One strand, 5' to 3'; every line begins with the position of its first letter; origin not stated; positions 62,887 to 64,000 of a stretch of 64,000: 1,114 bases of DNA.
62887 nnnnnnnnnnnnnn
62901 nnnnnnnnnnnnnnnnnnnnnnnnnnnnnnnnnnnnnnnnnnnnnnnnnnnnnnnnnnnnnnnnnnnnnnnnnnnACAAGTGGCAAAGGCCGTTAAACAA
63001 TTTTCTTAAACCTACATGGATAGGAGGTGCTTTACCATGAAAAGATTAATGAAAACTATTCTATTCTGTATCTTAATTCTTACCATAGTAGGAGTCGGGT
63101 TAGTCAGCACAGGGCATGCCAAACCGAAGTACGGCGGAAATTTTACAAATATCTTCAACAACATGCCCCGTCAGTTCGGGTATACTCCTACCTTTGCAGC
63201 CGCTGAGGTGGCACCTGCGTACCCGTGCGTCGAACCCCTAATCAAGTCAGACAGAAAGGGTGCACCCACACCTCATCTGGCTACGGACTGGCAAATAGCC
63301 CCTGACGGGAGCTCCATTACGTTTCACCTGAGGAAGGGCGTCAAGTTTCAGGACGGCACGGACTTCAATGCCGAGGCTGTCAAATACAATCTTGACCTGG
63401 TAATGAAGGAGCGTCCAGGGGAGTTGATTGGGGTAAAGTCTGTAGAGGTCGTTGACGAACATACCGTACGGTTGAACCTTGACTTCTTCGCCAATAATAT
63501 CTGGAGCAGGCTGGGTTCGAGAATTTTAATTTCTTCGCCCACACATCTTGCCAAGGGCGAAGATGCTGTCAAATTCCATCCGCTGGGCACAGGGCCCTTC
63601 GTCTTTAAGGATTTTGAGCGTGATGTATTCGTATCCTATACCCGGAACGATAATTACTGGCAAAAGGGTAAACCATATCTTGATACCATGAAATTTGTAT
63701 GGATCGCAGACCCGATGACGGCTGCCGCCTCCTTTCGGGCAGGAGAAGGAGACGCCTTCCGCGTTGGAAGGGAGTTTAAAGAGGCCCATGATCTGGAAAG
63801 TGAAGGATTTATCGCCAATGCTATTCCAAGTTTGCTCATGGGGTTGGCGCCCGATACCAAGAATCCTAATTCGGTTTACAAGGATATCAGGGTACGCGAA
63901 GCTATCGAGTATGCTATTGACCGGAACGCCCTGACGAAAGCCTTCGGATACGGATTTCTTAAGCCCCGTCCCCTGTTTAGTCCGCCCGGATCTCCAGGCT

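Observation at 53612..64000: AOR-led operon with four enzymes embedded between the ABC permeases and their binding protein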

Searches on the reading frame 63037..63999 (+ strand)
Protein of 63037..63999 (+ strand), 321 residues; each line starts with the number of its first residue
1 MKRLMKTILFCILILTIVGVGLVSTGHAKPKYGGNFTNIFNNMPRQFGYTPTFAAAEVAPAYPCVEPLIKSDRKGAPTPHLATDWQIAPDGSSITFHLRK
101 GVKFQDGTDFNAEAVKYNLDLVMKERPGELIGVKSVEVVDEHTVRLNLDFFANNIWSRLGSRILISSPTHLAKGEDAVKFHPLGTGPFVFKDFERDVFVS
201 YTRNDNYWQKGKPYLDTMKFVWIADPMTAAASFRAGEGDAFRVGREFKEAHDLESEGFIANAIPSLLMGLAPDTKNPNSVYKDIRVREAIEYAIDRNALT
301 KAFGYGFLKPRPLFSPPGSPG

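Call 7: search_protein_families(library=pfam, proteins=[window:63037-63999:+])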
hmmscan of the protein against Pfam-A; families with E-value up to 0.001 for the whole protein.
window:63037-63999:+ (321 aa): 1 family
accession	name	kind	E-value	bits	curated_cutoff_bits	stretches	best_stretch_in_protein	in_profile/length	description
PF00496.27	SBP_bac_5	-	3.4e-54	184.8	32.4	1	77-321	2-253/368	Bacterial extracellular solute-binding proteins, family 5 Middle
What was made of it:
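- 63037..64000 (+): Family-5 (Opp/Dpp/Nik-type) periplasmic solute-binding protein: N-terminal 321 aa with a signal peptide, cut by the window end. SBP_bac_5 185 bits (call 7).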

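Call 8: search_protein_families(library=ncbifam, proteins=[window:63037-63999:+])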
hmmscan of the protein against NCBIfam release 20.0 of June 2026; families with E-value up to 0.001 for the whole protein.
window:63037-63999:+ (321 aa): 10 families
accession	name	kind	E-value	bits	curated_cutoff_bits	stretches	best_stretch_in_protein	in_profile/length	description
TIGR02294.1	nickel_nikA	equivalog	1.3e-34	119.6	393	1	65-307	36-289/501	nickel ABC transporter substrate-binding protein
NF011942.0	PRK15413.1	equivalog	2.9e-34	118.6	594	1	80-310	74-309/512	glutathione ABC transporter substrate-binding protein GsiB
NF047575.1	opine_bind_CntA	exception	5.5e-28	97.8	800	1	64-302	65-317/535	staphylopine-dependent metal ABC transporter substrate-binding lipoprotein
NF045468.1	Opp5A_nikA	equivalog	3.2e-27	95.2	600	1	65-302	45-276/488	nickel ABC transporter substrate-binding protein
NF045467.1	Opp4A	equivalog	1.6e-23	82.8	650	2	132-310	152-343/556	oligopeptide ABC transporter substrate-binding protein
TIGR04028.1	SBP_KPN_01854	hypoth_equivalog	1.1e-15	57.2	468.5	1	79-301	46-287/509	TIGR04028 family ABC transporter substrate-binding protein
NF043070.1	DppA_dipep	equivalog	4.7e-15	55.1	1005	2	78-120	75-116/535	dipeptide ABC transporter periplasmic-binding protein DppA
NF011689.0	PRK15109.1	equivalog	1.1e-12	47.5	560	1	133-306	157-334/547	ABC transporter substrate-binding protein SapA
NF011684.0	PRK15104.1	equivalog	6.3e-10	38.4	947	1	183-301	212-330/543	oligopeptide ABC transporter substrate-binding protein OppA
NF007287.0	PRK09755.1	equivalog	1.3e-06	27.6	1098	0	65-115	64-114/535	ABC transporter substrate-binding protein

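Call 17: find_related_loci(query=window:63037-63999:+, collection=genome_contigs, flank=10000)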
Query window:63037-63999:+ (321 aa) in genome_contigs; peptide patterns used: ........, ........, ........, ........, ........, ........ (x = any residue, [..] = any of these).
225 stretches matched a pattern; 85 encode a relative of the query (tblastn E <= 1e-3); the best 80 are kept; 80 distinct loci.
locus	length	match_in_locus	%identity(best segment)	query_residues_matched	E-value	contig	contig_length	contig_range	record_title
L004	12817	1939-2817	64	28-321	4e-122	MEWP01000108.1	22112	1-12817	MAG: candidate division Zixibacteria bacterium RBG_16_53_22 RBG_16_scaffold_3872, whole genome shotgun sequence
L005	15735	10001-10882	43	29-319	1e-68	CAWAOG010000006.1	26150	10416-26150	MAG: uncultured delta proteobacterium isolate MFD02979.bin.1.23 genome assembly, contig: contig_112991, whole genome sho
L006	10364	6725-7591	42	30-321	3e-68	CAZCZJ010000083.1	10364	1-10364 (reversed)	MAG TPA_asm: uncultured Dehalococcoidaceae bacterium isolate binchicken_co89_602 genome assembly, contig: NODE_13000_len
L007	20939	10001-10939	41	2-315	2e-67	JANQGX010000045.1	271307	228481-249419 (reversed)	MAG: SAR324 cluster bacterium isolate PL23b_bin.69 k99_1612751, whole genome shotgun sequence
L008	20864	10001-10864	43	25-309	7e-67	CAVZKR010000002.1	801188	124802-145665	MAG: uncultured Chloroflexia bacterium isolate MFD04408.bin.2.47 genome assembly, contig: contig_26527, whole genome sho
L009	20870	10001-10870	40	31-319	6e-63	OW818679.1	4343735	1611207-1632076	metagenome genome assembly, chromosome: 1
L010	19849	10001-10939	39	2-309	8e-62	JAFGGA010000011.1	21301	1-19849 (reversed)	MAG: Deltaproteobacteria bacterium isolate Zod_Metabat.1361 k87_937364, whole genome shotgun sequence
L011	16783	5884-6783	39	30-321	6e-61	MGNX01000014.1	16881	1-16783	MAG: Chloroflexi bacterium RBG_16_60_22 RBG_16_scaffold_12081, whole genome shotgun sequence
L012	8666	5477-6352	37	31-321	4e-61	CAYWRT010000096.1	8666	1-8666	MAG TPA_asm: uncultured Dehalococcoidaceae bacterium isolate SRP214966_co4_508 genome assembly, contig: NODE_9707_length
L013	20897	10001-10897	38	30-321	1e-60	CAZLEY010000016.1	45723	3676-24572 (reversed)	MAG TPA_asm: uncultured Dehalococcoidaceae bacterium isolate binchicken_co228_510 genome assembly, contig: NODE_861_leng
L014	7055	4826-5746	40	24-321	1e-59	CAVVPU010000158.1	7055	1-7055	MAG: uncultured delta proteobacterium isolate MFD02138.bin.2.7 genome assembly, contig: contig_28183, whole genome shotg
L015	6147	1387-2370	35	1-318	3e-59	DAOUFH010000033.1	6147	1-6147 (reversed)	MAG TPA_asm: Dehalococcoidales bacterium isolate R103_18 k99_599461, whole genome shotgun sequence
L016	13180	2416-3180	40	56-310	2e-59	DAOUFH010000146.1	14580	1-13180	MAG TPA_asm: Dehalococcoidales bacterium isolate R103_18 k99_208864, whole genome shotgun sequence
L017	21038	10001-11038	35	5-321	6e-59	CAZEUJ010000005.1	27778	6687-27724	MAG TPA_asm: uncultured Dehalococcoidaceae bacterium isolate binchicken_co33_232 genome assembly, contig: NODE_1578_leng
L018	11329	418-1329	37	28-321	2e-58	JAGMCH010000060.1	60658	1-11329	MAG: Dehalococcoidales bacterium isolate RS_16_7 ZL425.bin.7.fa_60, whole genome shotgun sequence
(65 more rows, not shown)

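Call 20: search_protein_families(library=pfam, proteins=[L004:181-1632:+, L004:1711-3378:+, L004:5687-7135:+, L004:7722-9062:+, L004:9592-11079:-, L004:11100-12323:-], max_evalue=0.00001)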
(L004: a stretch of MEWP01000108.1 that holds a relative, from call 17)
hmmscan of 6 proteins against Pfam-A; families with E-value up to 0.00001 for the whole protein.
L004:181-1632:+ (483 aa): 2 families
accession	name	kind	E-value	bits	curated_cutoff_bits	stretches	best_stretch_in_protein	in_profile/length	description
PF12831.13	FAD_oxidored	-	1.4e-90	305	27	1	8-472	1-416/416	FAD dependent oxidoreductase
PF00890.30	FAD_binding_2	-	1.4e-07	31.6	20.4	1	8-48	1-41/414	FAD binding domain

L004:1711-3378:+ (555 aa): 1 family
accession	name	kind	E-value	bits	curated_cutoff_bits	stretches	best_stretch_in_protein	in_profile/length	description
PF00496.27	SBP_bac_5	-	1.4e-72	245.3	32.4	1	127-471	3-364/368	Bacterial extracellular solute-binding proteins, family 5 Middle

L004:5687-7135:+ (482 aa): 5 families
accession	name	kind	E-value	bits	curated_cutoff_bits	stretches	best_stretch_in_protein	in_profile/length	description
PF12831.13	FAD_oxidored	-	1.3e-92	311.8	27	1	8-471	1-416/416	FAD dependent oxidoreductase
PF00890.30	FAD_binding_2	-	7e-09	35.8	20.4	0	8-48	1-41/414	FAD binding domain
PF01266.30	DAO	-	1.5e-08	35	27.9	1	8-49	1-43/353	FAD dependent oxidoreductase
PF01134.28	GIDA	-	2.6e-06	27.2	22.1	1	8-36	1-29/391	Glucose inhibited division protein A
PF03486.20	HI0933_like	-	4.3e-06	26.8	50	0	8-58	2-52/244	HI0933-like protein Rossmann domain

L004:7722-9062:+ (446 aa): 1 family
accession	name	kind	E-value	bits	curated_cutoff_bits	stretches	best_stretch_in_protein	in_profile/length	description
PF07690.21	MFS_1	-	3.6e-40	138.4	33.4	2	32-317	3-268/347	Major Facilitator Superfamily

L004:9592-11079:- (495 aa): 1 family
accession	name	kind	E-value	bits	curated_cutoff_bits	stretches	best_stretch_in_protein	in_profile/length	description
PF00171.27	Aldedh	-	3.6e-133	444.9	23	1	22-489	1-460/461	Aldehyde dehydrogenase family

L004:11100-12323:- (407 aa): 3 families
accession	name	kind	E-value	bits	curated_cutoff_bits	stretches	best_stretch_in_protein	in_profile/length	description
PF00465.25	Fe-ADH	-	5e-54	182.8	31.3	1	27-195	1-168/168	Iron-containing alcohol dehydrogenase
PF25137.1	ADH_Fe_C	-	4.7e-51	173.7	27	1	206-404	1-194/194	Fe-containing alcohol dehydrogenase family, C-terminal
PF13685.12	Fe-ADH_2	-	9.9e-12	45.5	28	1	33-127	3-95/149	Iron-containing alcohol dehydrogenase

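Call 64: search_solved_structures(query=window:63037-63999:+, max_evalue=0.00001)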
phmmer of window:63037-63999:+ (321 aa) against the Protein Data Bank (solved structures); distinct sequences matched with E-value up to 0.00001: 84 (the best 60 are shown).
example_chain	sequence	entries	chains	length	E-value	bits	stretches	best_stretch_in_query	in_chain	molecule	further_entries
1uqw_A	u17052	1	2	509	3.5e-28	101.7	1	78-317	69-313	PUTATIVE BINDING PROTEIN YLIB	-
4oer_A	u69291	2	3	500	1.5e-25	93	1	64-309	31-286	NikA protein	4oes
4wed_A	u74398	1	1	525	5.1e-25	91.3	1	65-311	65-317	ABC transporter, periplasmic solute-binding protein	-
6hlx_A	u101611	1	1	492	2e-24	89.3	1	74-306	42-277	AgaA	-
5yh5_A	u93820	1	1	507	2.1e-21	79.4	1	64-311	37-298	Nickel ABC transporter substrate-binding protein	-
5yhe_A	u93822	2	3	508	2.1e-21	79.4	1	64-311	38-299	Nickel ABC transporter substrate-binding protein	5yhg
5yh8_A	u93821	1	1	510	2.2e-21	79.4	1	64-311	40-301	Nickel ABC transporter substrate-binding protein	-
9pl3_A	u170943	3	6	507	2.6e-20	75.8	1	66-312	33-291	Peptide ABC transporter, peptide-binding protein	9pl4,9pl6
2noo_A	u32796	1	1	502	2.9e-19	72.4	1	64-310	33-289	Nickel-binding periplasmic protein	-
3m8u_A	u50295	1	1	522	4.8e-19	71.7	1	133-304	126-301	Heme-binding protein A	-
8spm_A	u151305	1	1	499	6.3e-19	71.3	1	64-310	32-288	Nickel ABC transporter, nickel/metallophore periplasmic binding protein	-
3mzb_A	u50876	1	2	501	6.3e-19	71.3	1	64-310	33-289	Nickel-binding periplasmic protein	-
9t0v_A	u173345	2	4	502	6.3e-19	71.3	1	64-310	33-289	Nickel-binding periplasmic protein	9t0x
3qim_A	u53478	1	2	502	6.4e-19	71.3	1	64-310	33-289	Nickel-binding periplasmic protein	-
1zlq_A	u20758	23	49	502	6.4e-19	71.3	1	64-310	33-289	Nickel-binding periplasmic protein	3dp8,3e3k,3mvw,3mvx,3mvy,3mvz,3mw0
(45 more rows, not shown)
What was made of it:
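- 63037..64000 (+): Nearest solved relatives are GsiB/YliB 102 bits, NikA 93 bits and AgaA 89 bits, all distant (call 64).
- The binding protein and permeases are nearest to GsiB, NikA, AgaA (agropinic acid) and CntA/C types (calls 8, 64).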
